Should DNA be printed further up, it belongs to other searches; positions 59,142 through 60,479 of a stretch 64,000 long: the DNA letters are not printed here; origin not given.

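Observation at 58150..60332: Two-gene operon: HD phosphohydrolase followed 23 nt later by a Pol-beta-type nucleotidyltransferase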

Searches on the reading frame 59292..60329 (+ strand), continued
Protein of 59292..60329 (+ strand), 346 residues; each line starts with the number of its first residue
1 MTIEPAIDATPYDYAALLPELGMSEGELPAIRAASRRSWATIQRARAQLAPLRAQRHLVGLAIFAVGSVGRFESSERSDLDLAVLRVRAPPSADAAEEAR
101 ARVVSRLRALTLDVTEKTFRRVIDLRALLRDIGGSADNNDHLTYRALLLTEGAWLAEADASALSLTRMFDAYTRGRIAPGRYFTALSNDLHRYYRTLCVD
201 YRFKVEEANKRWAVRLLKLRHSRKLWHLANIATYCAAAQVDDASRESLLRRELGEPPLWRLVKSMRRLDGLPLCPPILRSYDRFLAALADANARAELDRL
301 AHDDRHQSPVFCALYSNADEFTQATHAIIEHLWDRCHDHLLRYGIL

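Call 68: search_dna_similar(query=L005:711-1703:+, collection=phages, mode=protein, max_evalue=0.001, max_rows=20)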
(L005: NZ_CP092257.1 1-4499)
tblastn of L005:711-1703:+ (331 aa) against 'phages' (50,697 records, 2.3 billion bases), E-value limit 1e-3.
No match.

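Call 69: find_encoding_contigs(protein=P0416, flank=8000, max_places=3)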
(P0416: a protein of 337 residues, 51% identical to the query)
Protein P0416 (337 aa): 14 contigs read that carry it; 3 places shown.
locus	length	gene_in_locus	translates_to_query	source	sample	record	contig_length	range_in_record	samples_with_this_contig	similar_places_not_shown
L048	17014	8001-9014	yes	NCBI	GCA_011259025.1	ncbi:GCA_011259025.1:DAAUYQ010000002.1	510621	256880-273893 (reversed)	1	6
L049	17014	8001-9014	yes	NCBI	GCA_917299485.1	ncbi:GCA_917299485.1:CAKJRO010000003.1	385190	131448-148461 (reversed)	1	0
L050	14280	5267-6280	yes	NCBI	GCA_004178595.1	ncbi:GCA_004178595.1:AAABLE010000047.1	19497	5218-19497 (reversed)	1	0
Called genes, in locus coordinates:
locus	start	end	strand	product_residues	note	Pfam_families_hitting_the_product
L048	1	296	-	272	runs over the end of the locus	-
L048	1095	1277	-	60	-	-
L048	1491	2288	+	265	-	PF06167:Peptidase_M90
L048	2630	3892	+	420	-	PF13356:Arm-DNA-bind_3, PF22022:Phage_int_M, PF00589:Phage_integrase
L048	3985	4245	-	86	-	PF13560:HTH_31, PF01381:HTH_3, PF12844:HTH_19 (weak)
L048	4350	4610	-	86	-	PF13560:HTH_31, PF01381:HTH_3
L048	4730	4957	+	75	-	PF13693:HTH_35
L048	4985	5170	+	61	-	-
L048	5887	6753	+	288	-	PF02899:Phage_int_SAM_1 (weak), PF12834:Phage_int_SAM_2, PF12835:Integrase_1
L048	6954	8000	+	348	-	PF01966:HD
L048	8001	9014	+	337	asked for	-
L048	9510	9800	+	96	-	PF13356:Arm-DNA-bind_3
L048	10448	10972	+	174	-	-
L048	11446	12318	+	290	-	PF02899:Phage_int_SAM_1 (weak), PF12834:Phage_int_SAM_2, PF12835:Integrase_1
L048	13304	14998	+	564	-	PF07661:MORN_2 (faint), PF08238:Sel1 (weak)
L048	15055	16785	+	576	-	-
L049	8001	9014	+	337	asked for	-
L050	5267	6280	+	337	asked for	-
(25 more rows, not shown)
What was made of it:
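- Integrase island (call 69).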

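Call 70: find_encoding_contigs(protein=P0409, flank=8000, max_places=3)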
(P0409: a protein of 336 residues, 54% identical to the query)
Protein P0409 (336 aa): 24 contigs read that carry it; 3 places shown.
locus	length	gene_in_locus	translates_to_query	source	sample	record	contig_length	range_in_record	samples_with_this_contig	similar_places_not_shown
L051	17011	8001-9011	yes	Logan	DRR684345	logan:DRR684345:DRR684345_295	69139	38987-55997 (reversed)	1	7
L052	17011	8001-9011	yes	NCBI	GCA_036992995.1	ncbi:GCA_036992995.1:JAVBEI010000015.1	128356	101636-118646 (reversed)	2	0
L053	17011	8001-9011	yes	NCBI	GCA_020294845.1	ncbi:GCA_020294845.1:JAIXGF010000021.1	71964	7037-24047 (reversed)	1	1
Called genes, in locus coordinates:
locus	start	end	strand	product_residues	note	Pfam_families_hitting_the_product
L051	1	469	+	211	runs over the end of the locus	PF05069:Phage_tail_S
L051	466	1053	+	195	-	PF04717:Phage_base_V, PF18715:Phage_spike, PF18946:Apex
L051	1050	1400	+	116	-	PF04965:GPW_gp25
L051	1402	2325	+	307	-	PF26776:Baseplate_J_N, PF26079:Baseplate_J_C (weak)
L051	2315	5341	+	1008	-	PF09684:Tail_P2_I, PF02368:Big_2, PF13855:LRR_8 (faint), PF03382:DUF285 (faint), PF13306:LRR_5 (faint)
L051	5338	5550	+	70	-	-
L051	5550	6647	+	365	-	PF12571:Phage_tail_fib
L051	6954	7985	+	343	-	PF01966:HD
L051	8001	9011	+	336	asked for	-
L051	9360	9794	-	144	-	PF06995:Phage_P2_GpU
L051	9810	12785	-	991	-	PF10145:PhageMin_Tail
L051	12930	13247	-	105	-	-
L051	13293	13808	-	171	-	PF04985:Phage_tube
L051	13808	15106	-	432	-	PF22671:Gp18_domIII_N, PF04984:Phage_sheath_1, PF17482:Phage_sheath_1C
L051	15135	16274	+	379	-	PF05954:Phage_GPD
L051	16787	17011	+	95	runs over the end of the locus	PF03891:DUF333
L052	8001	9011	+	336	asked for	-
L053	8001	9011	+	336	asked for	-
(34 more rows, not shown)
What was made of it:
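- P2-like prophage between tail-fibre and tail genes (call 70).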

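Call 73: search_protein_families(library=padloc, proteins=[P0416, P0409, P0393, P0443, P0473, P0501, P0495, P0423, L048:6954-7997:+, L051:6954-7982:+], max_evalue=0.001)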
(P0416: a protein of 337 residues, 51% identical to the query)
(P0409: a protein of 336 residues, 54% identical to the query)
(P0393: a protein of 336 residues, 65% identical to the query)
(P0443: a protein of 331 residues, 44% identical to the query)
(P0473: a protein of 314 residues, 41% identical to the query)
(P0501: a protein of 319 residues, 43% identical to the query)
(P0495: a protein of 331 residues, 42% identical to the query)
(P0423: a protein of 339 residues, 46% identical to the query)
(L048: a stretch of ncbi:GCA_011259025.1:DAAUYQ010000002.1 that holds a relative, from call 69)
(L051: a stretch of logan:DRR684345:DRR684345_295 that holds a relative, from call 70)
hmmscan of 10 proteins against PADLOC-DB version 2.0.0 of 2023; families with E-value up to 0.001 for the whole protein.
P0416 (337 aa): 1 family
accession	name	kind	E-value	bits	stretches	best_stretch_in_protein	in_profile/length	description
PDLC04778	PDC-M70A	-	6.6e-52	175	1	9-321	18-338/355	-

P0409 (336 aa): 1 family
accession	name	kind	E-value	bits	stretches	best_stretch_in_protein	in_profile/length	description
PDLC04778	PDC-M70A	-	1.2e-53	180.7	1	6-317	15-335/355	-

P0393 (336 aa): 1 family
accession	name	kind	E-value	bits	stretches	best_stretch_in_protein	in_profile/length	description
PDLC04778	PDC-M70A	-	9.2e-50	167.9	1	9-320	18-338/355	-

P0443 (331 aa): 5 families
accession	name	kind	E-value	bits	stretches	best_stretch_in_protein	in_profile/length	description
PDLC04778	PDC-M70A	-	6.2e-47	158.6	1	8-310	18-337/355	-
PDLC00803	Cyclase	-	0.00017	19.4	1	20-87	22-89/253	oligonucleotide-cyclase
PDLC04904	PDC-S09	-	0.00018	19.7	1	49-92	32-75/104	-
PDLC04903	PDC-S09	-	0.00026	19.3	1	24-73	8-57/108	-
PDLC04906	PDC-S09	-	0.00048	18.5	1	48-89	30-72/98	-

P0473 (314 aa): 9 families
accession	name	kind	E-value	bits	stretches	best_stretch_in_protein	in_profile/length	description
PDLC04778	PDC-M70A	-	7.4e-53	178.1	1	2-299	18-339/355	-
PDLC04903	PDC-S09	-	5.8e-09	34.2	1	15-79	9-71/108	-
PDLC00803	Cyclase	-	2e-06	25.7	1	7-80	17-93/253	oligonucleotide-cyclase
PDLC04904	PDC-S09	-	5.4e-05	21.4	1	15-64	7-56/104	-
PDLC04368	PDC-M05A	-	6.5e-05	20.8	0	39-81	114-156/201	-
PDLC04906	PDC-S09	-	0.00014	20.1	1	16-76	6-66/98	-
PDLC04372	PDC-M05A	-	0.00041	18.7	0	30-81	74-125/167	-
PDLC00809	Cyclase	-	0.00089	16.9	0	15-73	23-84/295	oligonucleotide-cyclase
PDLC04902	PDC-S09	-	0.0009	17.5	0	33-65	21-54/97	-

P0501 (319 aa): 6 families
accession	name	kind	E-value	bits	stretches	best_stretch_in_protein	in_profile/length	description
PDLC04778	PDC-M70A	-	9.3e-50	167.9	1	18-303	32-338/355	-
PDLC04903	PDC-S09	-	1.4e-05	23.3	1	14-73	6-65/108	-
PDLC04906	PDC-S09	-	3.2e-05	22.2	1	40-85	30-75/98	-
PDLC04904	PDC-S09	-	3.4e-05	22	1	41-85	32-75/104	-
PDLC00803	Cyclase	-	9e-05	20.3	1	11-82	21-91/253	oligonucleotide-cyclase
PDLC04902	PDC-S09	-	0.00038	18.7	0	41-85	28-72/97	-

P0495 (331 aa): 5 families
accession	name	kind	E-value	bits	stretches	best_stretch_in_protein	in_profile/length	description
PDLC04778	PDC-M70A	-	4.5e-51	172.2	1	6-316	16-339/355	-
PDLC04903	PDC-S09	-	2.7e-08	32.1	1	20-86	4-70/108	-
PDLC00803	Cyclase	-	0.00011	19.9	1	17-91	20-88/253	oligonucleotide-cyclase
PDLC04906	PDC-S09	-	0.00023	19.5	1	48-76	30-59/98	-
PDLC04904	PDC-S09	-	0.0003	18.9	1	48-79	31-62/104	-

P0423 (339 aa): 2 families
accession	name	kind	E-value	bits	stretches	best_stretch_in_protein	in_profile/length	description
PDLC04778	PDC-M70A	-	3.9e-53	179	1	10-323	17-338/355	-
PDLC04903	PDC-S09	-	3.8e-06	25.2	1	25-88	6-68/108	-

L048:6954-7997:+ (348 aa): 1 family
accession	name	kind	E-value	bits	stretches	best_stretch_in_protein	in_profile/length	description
PDLC02374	dGTPase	-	5.9e-09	33.8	1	36-123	48-126/395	-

L051:6954-7982:+ (343 aa): 1 family
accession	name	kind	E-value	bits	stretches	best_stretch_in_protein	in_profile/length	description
PDLC02374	dGTPase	-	8.5e-09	33.2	1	62-121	69-125/395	-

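Call 74: find_encoding_contigs(protein=P0473, flank=8000, max_places=2)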
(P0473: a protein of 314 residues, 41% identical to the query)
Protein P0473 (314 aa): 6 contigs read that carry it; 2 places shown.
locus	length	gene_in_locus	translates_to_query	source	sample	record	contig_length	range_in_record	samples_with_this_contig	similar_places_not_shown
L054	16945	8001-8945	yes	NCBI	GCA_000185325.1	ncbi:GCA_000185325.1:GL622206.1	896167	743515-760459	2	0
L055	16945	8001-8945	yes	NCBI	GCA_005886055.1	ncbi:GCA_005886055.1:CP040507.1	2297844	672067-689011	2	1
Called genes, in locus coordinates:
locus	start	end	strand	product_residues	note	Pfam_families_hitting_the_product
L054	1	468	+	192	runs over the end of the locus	PF25087:GMPPB_C, PF25084:LbH_EIF2B, PF00132:Hexapep, PF14602:Hexapep_2 (weak), PF00132:Hexapep (weak)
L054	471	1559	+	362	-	PF00155:Aminotran_1_2, PF00266:Aminotran_5, PF01041:DegT_DnrJ_EryC1, PF01053:Cys_Met_Meta_PP, PF01212:Beta_elim_lyase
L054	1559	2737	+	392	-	PF01266:DAO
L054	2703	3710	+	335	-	PF01073:3Beta_HSD, PF01370:Epimerase, PF02719:Polysacc_synt_2, PF04321:RmlD_sub_bind, PF05368:NmrA, PF07993:NAD_binding_4, PF16363:GDP_Man_Dehyd, PF13460:NAD_binding_10, +1 more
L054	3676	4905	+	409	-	PF01041:DegT_DnrJ_EryC1, PF00155:Aminotran_1_2 (weak)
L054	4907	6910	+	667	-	PF13522:GATase_6, PF13537:GATase_7, PF00733:Asn_synthase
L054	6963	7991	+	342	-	PF01966:HD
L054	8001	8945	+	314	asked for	PF18765:Polbeta (weak), PF01909:NTP_transf_2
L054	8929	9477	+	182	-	PF00300:His_Phos_1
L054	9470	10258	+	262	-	PF00551:Formyl_trans_N, PF02911:Formyl_trans_C (weak)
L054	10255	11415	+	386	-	-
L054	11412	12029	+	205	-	PF00117:GATase, PF07685:GATase_3, PF01174:SNO (weak), PF07722:Peptidase_C26 (weak)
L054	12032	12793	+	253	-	PF00977:His_biosynth, PF01207:Dus (weak)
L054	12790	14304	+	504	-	-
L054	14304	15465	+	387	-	PF00534:Glycos_transf_1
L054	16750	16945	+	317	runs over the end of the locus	-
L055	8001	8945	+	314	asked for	PF18765:Polbeta (weak), PF01909:NTP_transf_2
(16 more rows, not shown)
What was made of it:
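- It overlaps the next gene by 8 nt (call 74).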

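Call 75: find_encoding_contigs(protein=P0443, flank=8000, max_places=2)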
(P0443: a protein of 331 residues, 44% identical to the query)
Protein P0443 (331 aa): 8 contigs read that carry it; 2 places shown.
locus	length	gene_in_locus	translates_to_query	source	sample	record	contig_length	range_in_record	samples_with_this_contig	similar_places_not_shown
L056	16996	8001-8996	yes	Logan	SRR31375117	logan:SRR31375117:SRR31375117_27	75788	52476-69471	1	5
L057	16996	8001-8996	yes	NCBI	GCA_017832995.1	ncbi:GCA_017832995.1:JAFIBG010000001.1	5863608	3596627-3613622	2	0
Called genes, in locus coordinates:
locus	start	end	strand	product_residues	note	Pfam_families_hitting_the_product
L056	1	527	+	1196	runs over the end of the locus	PF17757:UvrB_inter, PF21132:MFD_D3, PF02559:CarD_TRCF_RID, PF00270:DEAD, PF04851:ResIII, PF00271:Helicase_C, PF03461:TRCF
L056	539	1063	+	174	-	PF10972:CsiV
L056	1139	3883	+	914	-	PF00176:SNF2-rel_dom, PF04851:ResIII (weak), PF00271:Helicase_C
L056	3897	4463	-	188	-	PF00857:Isochorismatase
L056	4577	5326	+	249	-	PF23441:SDR, PF00106:adh_short, PF08659:KR, PF13561:adh_short_C2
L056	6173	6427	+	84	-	-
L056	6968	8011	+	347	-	PF01966:HD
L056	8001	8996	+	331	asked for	PF01909:NTP_transf_2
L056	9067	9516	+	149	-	PF00300:His_Phos_1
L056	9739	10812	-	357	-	PF01381:HTH_3, PF12844:HTH_19 (faint), PF13443:HTH_26 (faint), PF13560:HTH_31 (weak), PF06114:Peptidase_M78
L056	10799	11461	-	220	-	-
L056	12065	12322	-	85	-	PF07865:DUF1652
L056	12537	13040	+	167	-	PF02311:AraC_binding (faint), PF07883:Cupin_2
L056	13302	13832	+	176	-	-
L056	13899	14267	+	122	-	PF00034:Cytochrom_C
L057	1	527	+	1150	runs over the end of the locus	PF17757:UvrB_inter, PF21132:MFD_D3, PF02559:CarD_TRCF_RID, PF00270:DEAD, PF04851:ResIII, PF00271:Helicase_C, PF03461:TRCF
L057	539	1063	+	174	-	PF10972:CsiV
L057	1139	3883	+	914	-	PF00176:SNF2-rel_dom, PF04851:ResIII (weak), PF00271:Helicase_C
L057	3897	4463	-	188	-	PF00857:Isochorismatase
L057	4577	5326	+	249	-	PF23441:SDR, PF00106:adh_short, PF08659:KR, PF13561:adh_short_C2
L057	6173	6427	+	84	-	-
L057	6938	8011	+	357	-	PF01966:HD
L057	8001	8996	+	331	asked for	PF01909:NTP_transf_2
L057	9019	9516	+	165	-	PF00300:His_Phos_1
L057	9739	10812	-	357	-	PF01381:HTH_3, PF12844:HTH_19 (faint), PF13443:HTH_26 (faint), PF13560:HTH_31 (weak), PF06114:Peptidase_M78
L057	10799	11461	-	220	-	-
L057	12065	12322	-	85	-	PF07865:DUF1652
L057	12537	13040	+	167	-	PF02311:AraC_binding (faint), PF07883:Cupin_2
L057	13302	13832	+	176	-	-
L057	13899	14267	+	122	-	PF00034:Cytochrom_C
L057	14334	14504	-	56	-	PF19485:DUF6021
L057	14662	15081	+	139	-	-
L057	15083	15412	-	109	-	PF07110:EthD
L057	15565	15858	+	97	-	PF19925:DUF6388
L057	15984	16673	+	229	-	PF00378:ECH_1, PF16113:ECH_2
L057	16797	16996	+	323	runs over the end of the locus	PF01544:CorA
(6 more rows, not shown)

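Call 85: find_related_loci(query=A4, collection=viral_contigs, flank=6000)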
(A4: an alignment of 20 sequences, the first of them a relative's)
Query A4 (336 aa) in viral_contigs; peptide patterns used: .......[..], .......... (x = any residue, [..] = any of these).
17 stretches matched a pattern, but none encodes a relative of the query by tblastn (E <= 1e-3).
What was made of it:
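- Tried and rejected: A viral-contig scan with the enteric alignment found no confirmed locus (call 85). tblastn against the phage records found no match (call 68).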

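Call 88: find_encoding_contigs(protein=P0311, flank=6000, max_places=2)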
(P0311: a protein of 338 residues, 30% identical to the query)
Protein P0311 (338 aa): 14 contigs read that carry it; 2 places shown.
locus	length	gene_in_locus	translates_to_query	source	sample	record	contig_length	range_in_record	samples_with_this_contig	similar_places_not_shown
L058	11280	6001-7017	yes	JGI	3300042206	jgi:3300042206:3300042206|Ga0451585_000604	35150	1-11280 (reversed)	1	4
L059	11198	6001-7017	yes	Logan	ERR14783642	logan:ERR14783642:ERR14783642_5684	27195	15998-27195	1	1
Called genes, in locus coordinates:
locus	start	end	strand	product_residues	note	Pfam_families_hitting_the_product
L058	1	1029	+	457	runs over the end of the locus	PF00232:Glyco_hydro_1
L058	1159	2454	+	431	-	PF02378:PTS_EIIC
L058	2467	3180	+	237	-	PF00392:GntR, PF07702:UTRA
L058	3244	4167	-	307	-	PF03734:YkuD, PF17969:Ldt_C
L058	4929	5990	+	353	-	PF01966:HD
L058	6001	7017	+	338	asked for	PF01909:NTP_transf_2 (weak)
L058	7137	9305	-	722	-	PF00270:DEAD, PF00271:Helicase_C (weak)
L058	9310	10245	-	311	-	PF08878:HamA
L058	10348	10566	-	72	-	PF13560:HTH_31, PF12844:HTH_19, PF01381:HTH_3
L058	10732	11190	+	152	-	-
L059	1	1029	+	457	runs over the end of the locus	PF00232:Glyco_hydro_1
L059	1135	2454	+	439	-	PF02378:PTS_EIIC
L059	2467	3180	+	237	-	PF00392:GntR, PF07702:UTRA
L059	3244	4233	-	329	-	PF03734:YkuD, PF17969:Ldt_C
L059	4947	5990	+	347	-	PF01966:HD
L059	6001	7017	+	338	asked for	PF01909:NTP_transf_2 (weak)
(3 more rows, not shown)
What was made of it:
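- Beside HamA plus helicase (call 88).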

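Call 89: find_encoding_contigs(protein=P0270, flank=6000, max_places=1)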
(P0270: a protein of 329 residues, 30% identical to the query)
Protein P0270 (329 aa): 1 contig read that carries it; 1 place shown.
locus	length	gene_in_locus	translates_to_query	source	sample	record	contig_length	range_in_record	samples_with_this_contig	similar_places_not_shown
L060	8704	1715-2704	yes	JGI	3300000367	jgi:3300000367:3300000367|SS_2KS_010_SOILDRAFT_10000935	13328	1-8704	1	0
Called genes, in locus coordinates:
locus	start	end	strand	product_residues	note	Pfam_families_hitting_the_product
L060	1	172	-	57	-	?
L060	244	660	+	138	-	PF19570:DUF6088 (weak)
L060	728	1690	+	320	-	PF01966:HD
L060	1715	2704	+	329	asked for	-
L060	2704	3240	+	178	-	PF00300:His_Phos_1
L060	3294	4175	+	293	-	PF01370:Epimerase, PF04321:RmlD_sub_bind, PF16363:GDP_Man_Dehyd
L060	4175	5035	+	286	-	PF00483:NTP_transferase, PF12804:NTP_transf_3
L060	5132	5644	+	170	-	-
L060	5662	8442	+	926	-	PF13428:TPR_14 (weak), PF00535:Glycos_transf_2, PF10111:Glyco_tranf_2_2, PF13641:Glyco_tranf_2_3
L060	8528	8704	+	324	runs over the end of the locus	-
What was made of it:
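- A soil contig has the trio followed by epimerase, sugar NTP-transferase and glycosyltransferase (call 89).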

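Call 90: find_encoding_contigs(protein=P0501, flank=6000, max_places=1)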
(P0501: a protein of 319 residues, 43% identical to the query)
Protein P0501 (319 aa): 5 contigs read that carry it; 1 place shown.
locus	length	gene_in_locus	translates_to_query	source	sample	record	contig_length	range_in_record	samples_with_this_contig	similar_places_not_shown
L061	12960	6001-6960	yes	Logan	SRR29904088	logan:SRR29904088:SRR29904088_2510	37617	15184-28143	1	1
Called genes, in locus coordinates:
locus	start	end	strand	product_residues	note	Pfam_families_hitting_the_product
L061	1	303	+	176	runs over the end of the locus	PF01569:PAP2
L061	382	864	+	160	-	PF01909:NTP_transf_2, PF18765:Polbeta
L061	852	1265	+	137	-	PF01934:HepT-like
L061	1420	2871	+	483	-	PF00753:Lactamase_B, PF10996:Beta-Casp, PF07521:RMMBL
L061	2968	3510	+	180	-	PF13338:AbiEi_4 (weak)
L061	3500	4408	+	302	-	PF08843:AbiEii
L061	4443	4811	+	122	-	PF13560:HTH_31, PF01381:HTH_3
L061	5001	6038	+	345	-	PF08668:HDOD (weak), PF01966:HD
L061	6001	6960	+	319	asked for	PF01909:NTP_transf_2, PF18765:Polbeta (faint)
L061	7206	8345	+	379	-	PF13439:Glyco_transf_4 (weak), PF13579:Glyco_trans_4_4 (weak), PF02350:Epimerase_2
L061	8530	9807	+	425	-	PF03721:UDPG_MGDP_dh_N, PF00984:UDPG_MGDP_dh, PF03720:UDPG_MGDP_dh_C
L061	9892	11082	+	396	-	-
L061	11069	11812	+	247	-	-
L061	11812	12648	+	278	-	PF00685:Sulfotransfer_1 (weak), PF13469:Sulfotransfer_3 (faint)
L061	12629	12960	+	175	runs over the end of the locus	PF00132:Hexapep, PF14602:Hexapep_2 (weak)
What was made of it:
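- Beside MNT-HepT and AbiE (call 90).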

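Call 95: search_protein_families(library=padloc, proteins=[P0260, P0274, P0276, P0285, P0291, P0295, P0309, P0372, P0377, P0383], max_evalue=1e-10)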
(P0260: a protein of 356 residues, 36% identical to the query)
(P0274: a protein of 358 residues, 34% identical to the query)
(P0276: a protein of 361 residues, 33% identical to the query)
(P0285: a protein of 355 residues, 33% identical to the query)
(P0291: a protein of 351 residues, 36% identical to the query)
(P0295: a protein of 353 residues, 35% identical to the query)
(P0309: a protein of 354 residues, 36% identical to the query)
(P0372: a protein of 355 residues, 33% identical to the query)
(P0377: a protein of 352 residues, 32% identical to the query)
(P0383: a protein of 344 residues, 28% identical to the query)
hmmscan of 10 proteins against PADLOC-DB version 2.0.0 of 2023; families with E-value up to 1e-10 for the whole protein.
P0260 (356 aa): 1 family
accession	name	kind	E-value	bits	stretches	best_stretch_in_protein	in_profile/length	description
PDLC04778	PDC-M70A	-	1.3e-35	121.3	1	19-333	7-332/355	-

P0274 (358 aa): 1 family
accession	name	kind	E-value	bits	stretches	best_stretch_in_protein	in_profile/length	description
PDLC04778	PDC-M70A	-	2.3e-24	84.4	1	32-341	18-338/355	-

P0276 (361 aa): 1 family
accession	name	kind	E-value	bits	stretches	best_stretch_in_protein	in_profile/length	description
PDLC04778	PDC-M70A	-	4.7e-31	106.4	1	61-336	48-330/355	-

P0285 (355 aa): 1 family
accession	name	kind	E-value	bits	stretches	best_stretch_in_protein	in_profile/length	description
PDLC04778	PDC-M70A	-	6.4e-33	112.5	1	19-347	17-347/355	-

P0291 (351 aa): 1 family
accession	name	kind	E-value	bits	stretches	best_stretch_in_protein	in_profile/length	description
PDLC04778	PDC-M70A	-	5.6e-28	96.3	1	25-341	17-345/355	-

P0295 (353 aa): 1 family
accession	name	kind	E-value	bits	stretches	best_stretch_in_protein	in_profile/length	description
PDLC04778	PDC-M70A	-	1.8e-50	170.2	1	33-345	20-347/355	-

P0309 (354 aa): 1 family
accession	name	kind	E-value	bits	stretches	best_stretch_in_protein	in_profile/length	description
PDLC04778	PDC-M70A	-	2.8e-27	94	1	15-306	16-313/355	-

P0372 (355 aa): 1 family
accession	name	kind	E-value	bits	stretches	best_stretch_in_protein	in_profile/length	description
PDLC04778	PDC-M70A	-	1e-32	111.9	1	19-306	20-313/355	-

P0377 (352 aa): 1 family
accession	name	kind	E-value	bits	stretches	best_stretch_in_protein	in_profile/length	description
PDLC04778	PDC-M70A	-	1.4e-31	108.1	1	44-308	42-319/355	-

P0383 (344 aa): 1 family
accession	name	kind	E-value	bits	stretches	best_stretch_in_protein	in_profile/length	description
PDLC04778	PDC-M70A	-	2.4e-44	150.1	1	35-332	21-340/355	-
